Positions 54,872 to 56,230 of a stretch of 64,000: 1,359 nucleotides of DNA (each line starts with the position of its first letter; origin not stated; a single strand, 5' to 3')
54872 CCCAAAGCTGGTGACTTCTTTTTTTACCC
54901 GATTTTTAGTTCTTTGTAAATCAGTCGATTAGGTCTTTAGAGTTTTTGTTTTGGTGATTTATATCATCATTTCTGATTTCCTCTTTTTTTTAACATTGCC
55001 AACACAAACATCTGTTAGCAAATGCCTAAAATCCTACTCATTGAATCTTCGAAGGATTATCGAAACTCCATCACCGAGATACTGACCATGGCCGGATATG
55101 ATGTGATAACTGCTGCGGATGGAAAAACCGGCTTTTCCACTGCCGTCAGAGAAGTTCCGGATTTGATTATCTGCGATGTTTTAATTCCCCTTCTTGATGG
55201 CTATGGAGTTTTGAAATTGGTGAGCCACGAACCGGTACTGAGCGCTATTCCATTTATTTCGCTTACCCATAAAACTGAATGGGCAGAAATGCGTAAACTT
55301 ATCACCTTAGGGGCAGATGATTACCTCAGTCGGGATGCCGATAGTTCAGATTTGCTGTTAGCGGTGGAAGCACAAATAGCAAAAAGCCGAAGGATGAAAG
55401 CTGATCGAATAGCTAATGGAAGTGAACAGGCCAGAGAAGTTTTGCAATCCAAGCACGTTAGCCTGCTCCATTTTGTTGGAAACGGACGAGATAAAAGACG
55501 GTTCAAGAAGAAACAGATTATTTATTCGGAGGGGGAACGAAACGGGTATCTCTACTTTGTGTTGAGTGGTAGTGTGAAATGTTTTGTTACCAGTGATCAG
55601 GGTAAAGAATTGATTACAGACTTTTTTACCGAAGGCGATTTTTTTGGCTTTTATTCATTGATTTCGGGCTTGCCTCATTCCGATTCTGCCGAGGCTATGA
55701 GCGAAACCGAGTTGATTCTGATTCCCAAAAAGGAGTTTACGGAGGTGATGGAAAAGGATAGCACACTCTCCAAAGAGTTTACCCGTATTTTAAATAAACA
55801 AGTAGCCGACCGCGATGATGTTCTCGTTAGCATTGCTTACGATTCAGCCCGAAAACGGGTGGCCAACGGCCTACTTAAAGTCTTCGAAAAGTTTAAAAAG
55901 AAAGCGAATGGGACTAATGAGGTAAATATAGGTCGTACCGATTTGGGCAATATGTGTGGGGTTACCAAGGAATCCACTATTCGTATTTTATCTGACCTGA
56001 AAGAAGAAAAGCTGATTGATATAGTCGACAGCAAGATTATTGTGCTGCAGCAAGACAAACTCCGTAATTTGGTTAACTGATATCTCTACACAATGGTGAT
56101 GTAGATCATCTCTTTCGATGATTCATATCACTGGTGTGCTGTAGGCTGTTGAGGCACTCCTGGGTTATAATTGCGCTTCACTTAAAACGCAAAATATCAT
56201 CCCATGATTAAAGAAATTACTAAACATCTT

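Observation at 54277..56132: Four copies of a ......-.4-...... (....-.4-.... core) palindrome confined to the intergenic regions around a REC-Crp/Fnr regulator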

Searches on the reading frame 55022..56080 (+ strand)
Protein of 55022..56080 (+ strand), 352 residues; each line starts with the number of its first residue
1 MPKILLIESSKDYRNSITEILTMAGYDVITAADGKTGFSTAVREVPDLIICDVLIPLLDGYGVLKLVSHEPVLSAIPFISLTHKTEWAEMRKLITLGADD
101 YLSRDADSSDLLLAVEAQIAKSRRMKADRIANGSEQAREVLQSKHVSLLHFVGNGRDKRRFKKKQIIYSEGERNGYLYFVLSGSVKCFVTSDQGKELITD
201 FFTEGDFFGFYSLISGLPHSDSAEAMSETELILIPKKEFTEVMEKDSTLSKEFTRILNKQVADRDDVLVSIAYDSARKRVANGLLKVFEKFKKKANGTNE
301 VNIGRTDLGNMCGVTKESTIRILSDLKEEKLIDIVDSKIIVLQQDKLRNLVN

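Call 4: search_protein_families(library=pfam, proteins=[window:55022-56080:+], max_evalue=0.01)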
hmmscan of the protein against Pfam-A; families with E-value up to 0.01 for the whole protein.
window:55022-56080:+ (352 aa): 5 families
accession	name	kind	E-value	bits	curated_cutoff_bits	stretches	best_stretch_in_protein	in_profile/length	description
PF00027.35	cNMP_binding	-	1e-22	80.3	27.5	1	159-246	2-89/89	Cyclic nucleotide-binding domain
PF00072.30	Response_reg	-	1.9e-16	60.6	30.2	1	4-115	1-110/111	Response regulator receiver domain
PF13545.12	HTH_Crp_2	-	2.5e-12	47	27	1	279-350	2-70/70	Crp-like helix-turn-helix domain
PF00325.26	Crp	-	0.00014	22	21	1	304-332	4-32/32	Bacterial regulatory proteins, crp family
PF21229.3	TdIF1_2nd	-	0.0016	18.8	27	1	127-196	10-75/97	TdIF1, C-terminal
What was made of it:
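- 55022..56080 (+): REC-cNMP_binding-HTH_Crp regulator (352 aa): an orphan with an atypical receiver domain. Pfam domains in call 4.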

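Call 8: find_encoding_contigs(protein=window:55022-56080:+, flank=10000, max_places=6)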
Protein window:55022-56080:+ (352 aa): no gene with exactly this product is on record in the collection.

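Call 9: find_homologous_proteins(query=window:55022-56077:+, max_evalue=1e-20)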
Query window:55022-56077:+ (352 aa): 2275 proteins with E <= 1e-20 among 8000 candidates; the best 120 are listed.
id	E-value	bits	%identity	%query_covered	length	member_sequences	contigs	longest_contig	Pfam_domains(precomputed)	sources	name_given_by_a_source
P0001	8.9e-224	760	100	100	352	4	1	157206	PF13545.13,PF00027.36,PF00072.31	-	-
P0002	7.4e-176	602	79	100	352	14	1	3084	PF13545.13,PF00027.36,PF00072.31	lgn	-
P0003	4.1e-92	327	47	100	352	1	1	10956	PF13545.13,PF00027.36,PF00072.31,PF00325.27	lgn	-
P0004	6.6e-91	323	46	100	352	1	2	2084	PF13545.13,PF00027.36,PF00072.31,PF00325.27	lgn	-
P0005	1.3e-90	322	46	100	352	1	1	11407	PF13545.13,PF00027.36,PF00072.31,PF00325.27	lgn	-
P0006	1.7e-90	322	46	100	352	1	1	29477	PF13545.13,PF00027.36,PF00072.31,PF00325.27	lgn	-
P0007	2.5e-90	321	43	100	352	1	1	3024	PF13545.13,PF00027.36,PF00072.31,PF00325.27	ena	-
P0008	6.3e-90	320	46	100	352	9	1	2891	PF13545.13,PF00027.36,PF00072.31,PF00325.27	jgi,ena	-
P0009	1.1e-89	319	44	100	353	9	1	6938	PF13545.13,PF00027.36,PF00072.31,PF00325.27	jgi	jgi:DNA-binding response OmpR family regulator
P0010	2.7e-89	318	45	99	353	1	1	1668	PF13545.13,PF00027.36,PF00072.31,PF00325.27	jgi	jgi:DNA-binding response OmpR family regulator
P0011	6.5e-89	317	44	100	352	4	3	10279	PF13545.13,PF00027.36,PF00072.31,PF00325.27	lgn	-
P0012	2.6e-88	315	44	100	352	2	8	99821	PF13545.13,PF00027.36,PF00072.31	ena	-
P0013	2.8e-88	314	45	99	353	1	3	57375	PF13545.13,PF00027.36,PF00072.31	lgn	-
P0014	3.3e-88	314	43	99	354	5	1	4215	PF13545.13,PF00027.36,PF00072.31,PF00325.27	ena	-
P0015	3.5e-88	314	43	99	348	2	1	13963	PF13545.13,PF00027.36,PF00072.31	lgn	-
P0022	9.6e-87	309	45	99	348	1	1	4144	PF13545.13,PF00027.36,PF00072.31,PF00325.27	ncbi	-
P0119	2.6e-82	295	45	99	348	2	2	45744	PF13545.13,PF00027.36,PF00072.31,PF00325.27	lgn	-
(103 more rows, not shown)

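Call 10: find_encoding_contigs(protein=P0002, flank=10000, max_places=4)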
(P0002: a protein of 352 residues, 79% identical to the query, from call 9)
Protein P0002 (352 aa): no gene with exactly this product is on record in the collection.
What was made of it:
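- Tried and rejected: An exact look-up of the window's own regulator and of P0002 found no record (calls 8, 10).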

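Call 12: find_related_loci(query=A1, collection=genome_contigs, flank=6000)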
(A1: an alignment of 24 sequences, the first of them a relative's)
Query A1 (352 aa) in genome_contigs; peptide patterns used: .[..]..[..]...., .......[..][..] (x = any residue, [..] = any of these).
600 stretches matched a pattern (row limit reached: there are more); 595 encode a relative of the query (tblastn E <= 1e-3); the best 80 are kept; 80 distinct loci.
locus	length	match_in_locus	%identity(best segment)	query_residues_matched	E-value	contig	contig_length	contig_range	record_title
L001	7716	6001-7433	44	1-352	2e-97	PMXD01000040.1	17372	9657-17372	MAG: Bacteroidetes bacterium isolate bog_950 73.20110700_S3M.57_contig_12492, whole genome shotgun sequence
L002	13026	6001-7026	42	3-344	7e-92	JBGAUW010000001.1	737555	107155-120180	MAG: Chitinophagales bacterium isolate MAG_MBR_H10.09 MBRH10-9_opera_contig_31, whole genome shotgun sequence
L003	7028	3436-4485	41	3-352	4e-92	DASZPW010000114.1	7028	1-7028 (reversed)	MAG TPA_asm: Chitinophagaceae bacterium isolate SMAG_U5981 k141_10653, whole genome shotgun sequence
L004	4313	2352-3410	42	1-352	2e-90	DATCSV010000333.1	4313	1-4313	MAG TPA_asm: Flavipsychrobacter sp. isolate SMAG_U7314 k141_219899, whole genome shotgun sequence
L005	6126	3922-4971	44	1-350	2e-90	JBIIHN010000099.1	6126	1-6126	MAG: Bacteroidia bacterium isolate ME2001-08-13pf_3300042453_group1_bin112 Rohwer_bin448_scaffold_20043_c1, whole genome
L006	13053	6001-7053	41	1-352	8e-90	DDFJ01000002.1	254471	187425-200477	MAG TPA_asm: Chitinophagaceae bacterium UBA1931 UBA1931_contig_441, whole genome shotgun sequence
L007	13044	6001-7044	44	3-350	2e-89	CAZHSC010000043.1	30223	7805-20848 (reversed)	MAG TPA_asm: uncultured Bifidobacterium sp. isolate binchicken_co16_377 genome assembly, contig: NODE_2555_length_30223_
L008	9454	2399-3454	43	1-352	2e-89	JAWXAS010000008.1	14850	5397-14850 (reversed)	MAG: Bacteroidota bacterium isolate MP5G1.50 k99_65336, whole genome shotgun sequence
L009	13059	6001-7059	42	1-352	6e-89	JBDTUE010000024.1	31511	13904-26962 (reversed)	MAG: Saprospiraceae bacterium isolate cluster3_bin.37 NODE_4172_length_31511_cov_9.464776, whole genome shotgun sequence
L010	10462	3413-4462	42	1-350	7e-88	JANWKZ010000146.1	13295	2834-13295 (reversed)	MAG: Bacteroidia bacterium isolate CRAIB_MAG106 c_000000082831, whole genome shotgun sequence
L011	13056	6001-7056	42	1-352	1e-87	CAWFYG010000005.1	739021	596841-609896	MAG: uncultured Chitinophagaceae bacterium isolate MFD05442.bin.1.69 genome assembly, contig: contig_15454, whole genome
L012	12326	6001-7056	42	1-352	3e-87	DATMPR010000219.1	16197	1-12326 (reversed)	MAG TPA_asm: Bacteroidia bacterium isolate SMAG_U12907 k141_3837578, whole genome shotgun sequence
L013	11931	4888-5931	39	1-350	2e-87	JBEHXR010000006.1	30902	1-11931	MAG: Bacteroidota bacterium isolate ES1.bin.85 NODE_1387_length_30902_cov_8.485180, whole genome shotgun sequence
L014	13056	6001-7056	40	1-352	2e-87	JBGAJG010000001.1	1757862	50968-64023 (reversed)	MAG: Chitinophagaceae bacterium isolate MAG_AAO_H125.37 AAOH125-37_opera_contig_5, whole genome shotgun sequence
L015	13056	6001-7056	40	1-352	2e-87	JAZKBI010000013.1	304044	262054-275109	MAG: Bacteroidota bacterium isolate ADI_H3L2_1_122_18_3-bin075 ADIH3L21_B075_0_000000000013, whole genome shotgun sequen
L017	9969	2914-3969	41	1-352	3e-87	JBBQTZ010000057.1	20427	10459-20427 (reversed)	MAG: Chitinophagales bacterium isolate Co_metawrap_1870 Cmw_1870_k141_16007235_length_20427_cov_17.9966, whole genome sh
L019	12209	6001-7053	40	1-352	2e-86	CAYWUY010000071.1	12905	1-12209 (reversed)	MAG TPA_asm: uncultured Flavipsychrobacter sp. isolate SRP285395_co2_134 genome assembly, contig: NODE_7536_length_12905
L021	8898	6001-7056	41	1-352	3e-86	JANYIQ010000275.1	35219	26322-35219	MAG: Bacteroidia bacterium isolate GL140_3_metabinner_119 GL140_3_k141_1460186, whole genome shotgun sequence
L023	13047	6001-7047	42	4-352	7e-86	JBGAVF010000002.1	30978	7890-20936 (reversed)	MAG: Bacteroidia bacterium isolate MAG_MBR_H10.30 MBRH10-30_opera_contig_5187, whole genome shotgun sequence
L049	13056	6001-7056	41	1-352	7e-84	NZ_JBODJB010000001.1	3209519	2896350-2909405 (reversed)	Ferruginibacter sp. SUN002 contig1, whole genome shotgun sequence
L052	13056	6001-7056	41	1-352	2e-83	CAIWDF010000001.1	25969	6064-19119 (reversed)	MAG: uncultured Bacteroidetes bacterium isolate Day2-2_bin-746 genome assembly, contig: bin-746:001/312, whole genome sh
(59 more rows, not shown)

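Call 19: find_related_loci(query=P0001, collection=metagenome_contigs, flank=6000)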
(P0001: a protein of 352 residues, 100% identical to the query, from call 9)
Query P0001 (352 aa) in metagenome_contigs; peptide patterns used: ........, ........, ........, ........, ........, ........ (x = any residue, [..] = any of these).
187 stretches matched a pattern; 25 encode a relative of the query (tblastn E <= 1e-3); 25 distinct loci.
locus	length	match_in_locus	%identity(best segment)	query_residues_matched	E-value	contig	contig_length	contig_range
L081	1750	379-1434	43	1-352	7e-99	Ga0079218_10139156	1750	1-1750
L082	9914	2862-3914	40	1-352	1e-89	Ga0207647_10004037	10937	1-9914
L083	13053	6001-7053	41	1-352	8e-89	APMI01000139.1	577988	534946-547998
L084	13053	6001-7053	41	1-352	1e-88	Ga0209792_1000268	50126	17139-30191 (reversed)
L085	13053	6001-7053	41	1-352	7e-88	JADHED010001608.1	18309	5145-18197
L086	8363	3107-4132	42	4-350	3e-87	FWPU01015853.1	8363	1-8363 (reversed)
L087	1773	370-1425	41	1-352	4e-89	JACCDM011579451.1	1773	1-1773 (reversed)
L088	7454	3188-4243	41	1-352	2e-84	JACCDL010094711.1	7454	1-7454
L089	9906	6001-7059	40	1-352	7e-84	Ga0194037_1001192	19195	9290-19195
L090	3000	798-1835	41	7-352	6e-85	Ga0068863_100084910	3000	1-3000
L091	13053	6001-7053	38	1-352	3e-83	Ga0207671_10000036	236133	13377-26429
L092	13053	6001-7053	41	1-352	1e-82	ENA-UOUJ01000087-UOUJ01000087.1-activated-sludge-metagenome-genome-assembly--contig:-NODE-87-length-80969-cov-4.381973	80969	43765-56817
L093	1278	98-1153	40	1-352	8e-87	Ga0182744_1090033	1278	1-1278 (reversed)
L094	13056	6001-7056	39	1-352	7e-81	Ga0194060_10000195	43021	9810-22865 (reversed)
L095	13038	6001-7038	38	3-352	5e-73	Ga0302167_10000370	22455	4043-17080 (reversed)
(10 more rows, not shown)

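Call 20: list_cluster_members(proteins=[P0002, P0001, P0119])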
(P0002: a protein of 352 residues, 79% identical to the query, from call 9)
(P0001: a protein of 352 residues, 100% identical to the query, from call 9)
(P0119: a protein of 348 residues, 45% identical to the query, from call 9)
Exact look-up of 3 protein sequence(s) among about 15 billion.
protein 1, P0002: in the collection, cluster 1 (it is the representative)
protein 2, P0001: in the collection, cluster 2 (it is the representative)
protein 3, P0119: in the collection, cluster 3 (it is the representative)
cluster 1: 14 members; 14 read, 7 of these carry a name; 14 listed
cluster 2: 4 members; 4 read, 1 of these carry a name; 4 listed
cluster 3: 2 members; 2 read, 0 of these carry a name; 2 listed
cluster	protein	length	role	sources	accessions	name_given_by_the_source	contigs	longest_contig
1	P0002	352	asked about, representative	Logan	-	-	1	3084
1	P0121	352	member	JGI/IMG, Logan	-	CRP/FNR family cyclic AMP-dependent transcriptional regulator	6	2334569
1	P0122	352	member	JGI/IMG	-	CRP/FNR family cyclic AMP-dependent transcriptional regulator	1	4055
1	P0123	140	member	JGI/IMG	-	CRP-like cAMP-binding protein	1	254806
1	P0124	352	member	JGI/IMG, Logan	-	CRP/FNR family cyclic AMP-dependent transcriptional regulator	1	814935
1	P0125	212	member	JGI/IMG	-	CRP/FNR family cyclic AMP-dependent transcriptional regulator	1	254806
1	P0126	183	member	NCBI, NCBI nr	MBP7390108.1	MAG: response regulator, partial [Chitinophagales bacterium] | response regulator [Chitinophagales bacterium]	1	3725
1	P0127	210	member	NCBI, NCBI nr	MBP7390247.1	MAG: Crp/Fnr family transcriptional regulator, partial [Chitinophagales bacterium] | Crp/Fnr family transcriptional regulator [Chitinophagales bacterium]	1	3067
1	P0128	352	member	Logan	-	-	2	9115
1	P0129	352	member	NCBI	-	-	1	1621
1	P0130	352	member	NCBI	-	-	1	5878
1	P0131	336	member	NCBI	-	-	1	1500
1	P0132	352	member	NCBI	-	-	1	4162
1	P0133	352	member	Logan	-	-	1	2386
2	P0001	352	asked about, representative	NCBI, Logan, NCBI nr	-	-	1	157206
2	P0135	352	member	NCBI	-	-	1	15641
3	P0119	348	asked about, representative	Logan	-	-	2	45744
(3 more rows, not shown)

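Call 21: find_encoding_contigs(protein=P0121, flank=10000, max_places=6)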
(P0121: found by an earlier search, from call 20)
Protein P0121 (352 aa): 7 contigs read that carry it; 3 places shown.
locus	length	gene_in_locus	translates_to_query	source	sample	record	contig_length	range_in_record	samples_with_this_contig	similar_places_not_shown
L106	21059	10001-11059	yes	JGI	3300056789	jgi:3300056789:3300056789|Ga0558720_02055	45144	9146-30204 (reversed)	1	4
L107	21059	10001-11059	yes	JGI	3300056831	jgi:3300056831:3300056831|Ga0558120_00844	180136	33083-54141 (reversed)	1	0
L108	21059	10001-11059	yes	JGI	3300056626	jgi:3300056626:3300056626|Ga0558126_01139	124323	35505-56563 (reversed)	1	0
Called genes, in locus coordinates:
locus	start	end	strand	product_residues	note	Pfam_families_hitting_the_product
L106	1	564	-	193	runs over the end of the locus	PF00440:TetR_N, PF08359:TetR_C_4 (weak), PF17932:TetR_C_24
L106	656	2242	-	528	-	PF00072:Response_reg, PF08665:PglZ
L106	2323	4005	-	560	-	PF03417:AAT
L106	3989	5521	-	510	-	PF00070:Pyr_redox (faint), PF00890:FAD_binding_2, PF01266:DAO (weak), PF01494:FAD_binding_3 (weak), PF01593:Amino_oxidase, PF03486:HI0933_like (weak), PF12831:FAD_oxidored (weak), PF13450:NAD_binding_8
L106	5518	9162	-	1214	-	PF03176:MMPL (faint), PF01553:Acyltransferase, PF13649:Methyltransf_25 (weak)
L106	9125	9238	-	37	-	-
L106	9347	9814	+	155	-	PF14903:WG_beta_rep (weak)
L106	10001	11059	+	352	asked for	PF00072:Response_reg, PF00027:cNMP_binding, PF13545:HTH_Crp_2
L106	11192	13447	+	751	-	PF18962:Por_Secre_tail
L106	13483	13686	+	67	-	PF28310:PID_CTERM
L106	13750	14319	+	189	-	-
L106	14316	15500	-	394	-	PF00535:Glycos_transf_2, PF09835:DUF2062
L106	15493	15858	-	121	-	PF22818:ApeI-like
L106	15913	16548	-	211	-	PF03548:LolA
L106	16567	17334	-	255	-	PF01522:Polysacc_deac_1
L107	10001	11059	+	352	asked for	PF00072:Response_reg, PF00027:cNMP_binding, PF13545:HTH_Crp_2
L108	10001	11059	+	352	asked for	PF00072:Response_reg, PF00027:cNMP_binding, PF13545:HTH_Crp_2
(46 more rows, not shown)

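Call 22: find_encoding_contigs(protein=P0119, flank=8000, max_places=3)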
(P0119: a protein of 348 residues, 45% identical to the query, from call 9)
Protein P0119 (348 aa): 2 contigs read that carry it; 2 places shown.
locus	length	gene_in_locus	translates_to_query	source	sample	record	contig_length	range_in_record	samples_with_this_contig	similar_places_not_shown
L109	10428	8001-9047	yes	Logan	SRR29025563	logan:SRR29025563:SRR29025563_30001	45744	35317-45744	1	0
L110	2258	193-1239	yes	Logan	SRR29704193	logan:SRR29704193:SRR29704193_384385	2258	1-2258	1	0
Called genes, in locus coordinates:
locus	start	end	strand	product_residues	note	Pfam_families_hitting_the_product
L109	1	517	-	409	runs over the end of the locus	PF28548:4TM_phosphoesterase, PF00149:Metallophos, PF12850:Metallophos_2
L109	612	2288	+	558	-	PF17900:Peptidase_M1_N (weak), PF01433:Peptidase_M1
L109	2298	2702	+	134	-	PF02566:OsmC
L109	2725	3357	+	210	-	PF00034:Cytochrom_C (weak), PF13442:Cytochrome_CBB3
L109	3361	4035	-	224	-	PF10677:DUF2490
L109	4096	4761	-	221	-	PF16316:DUF4956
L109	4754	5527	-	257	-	PF09359:VTC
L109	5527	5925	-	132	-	-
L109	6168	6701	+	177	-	PF00886:Ribosomal_S16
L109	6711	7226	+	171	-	PF01782:RimM (weak), PF24986:PRC_RimM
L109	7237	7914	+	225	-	PF01746:tRNA_m1G_MT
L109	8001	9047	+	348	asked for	PF00072:Response_reg, PF00027:cNMP_binding, PF13545:HTH_Crp_2, PF00325:Crp (weak)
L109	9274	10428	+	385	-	?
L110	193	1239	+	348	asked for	PF00072:Response_reg, PF00027:cNMP_binding, PF13545:HTH_Crp_2, PF00325:Crp (weak)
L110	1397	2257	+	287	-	?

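Call 27: search_protein_families(library=ncbifam, proteins=[window:55022-56080:+, L109:9274-10428:+], max_evalue=0.01)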
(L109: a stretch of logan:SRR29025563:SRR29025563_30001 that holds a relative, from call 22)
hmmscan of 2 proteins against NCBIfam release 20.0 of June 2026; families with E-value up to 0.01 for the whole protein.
window:55022-56080:+ (352 aa): 94 families (the best 25 are shown)
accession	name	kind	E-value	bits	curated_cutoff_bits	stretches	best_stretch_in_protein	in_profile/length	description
NF008365.0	PRK11161.1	subfamily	2e-22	79.7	228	1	158-350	49-242/250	fumarate/nitrate reduction transcriptional regulator Fnr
NF008732.0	PRK11753.1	equivalog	2.3e-21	76.2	266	1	156-342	23-211/214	cAMP-activated global transcriptional regulator CRP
NF050806.1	TransRegFixKCaul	equivalog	1.9e-18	66.5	300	1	158-351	25-214/215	transcriptional regulator FixK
NF045944.1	ResRegRpaBCyano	equivalog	5e-18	65.3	330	1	14-147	10-137/229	response regulator transcription factor RpaB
NF041733.1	resp_reg_CseB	equivalog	1.5e-16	60.5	350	1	3-143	2-139/228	two-component system response regulator CseB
NF008567.0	PRK11517.1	equivalog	1.5e-15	57.2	353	1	3-127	2-123/223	response regulator transcription factor HprR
TIGR02154.1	PhoB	equivalog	5.9e-15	55.2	296.2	1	3-130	4-131/226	phosphate regulon transcriptional regulator PhoB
NF047465.1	hybrid_HK_LvrA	exception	7.4e-15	54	1200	1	2-124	468-589/819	hybrid histidine kinase/response regulator LvrA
TIGR01387.1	cztR_silR_copR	subfamily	1.6e-14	54.1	279.2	1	4-130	1-125/218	heavy metal response regulator transcription factor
NF040689.1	MtrAB_MtrA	equivalog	8.3e-14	51.4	300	1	5-133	2-127/219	MtrAB system response regulator MtrA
NF051850.1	RespRegRprY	equivalog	1.2e-13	51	370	1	3-127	6-128/234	response regulator transcription factor RprY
NF033120.0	vanR_FM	exception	3.4e-13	49.8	460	1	4-129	6-128/231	vancomycin resistance response regulator transcription factor, VanR-F/VanR-M family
NF040534.1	resp_reg_YycF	equivalog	4.6e-13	49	340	1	3-129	2-125/231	response regulator YycF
NF008199.0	PRK10955.1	equivalog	1.5e-12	47.9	341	1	1-165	1-154/232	envelope stress response regulator transcription factor CpxR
NF007135.0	PRK09581.1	equivalog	2.5e-12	46.4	474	1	17-116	18-117/457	PleD family two-component system response regulator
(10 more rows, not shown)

L109:9274-10428:+ (385 aa): 0 families
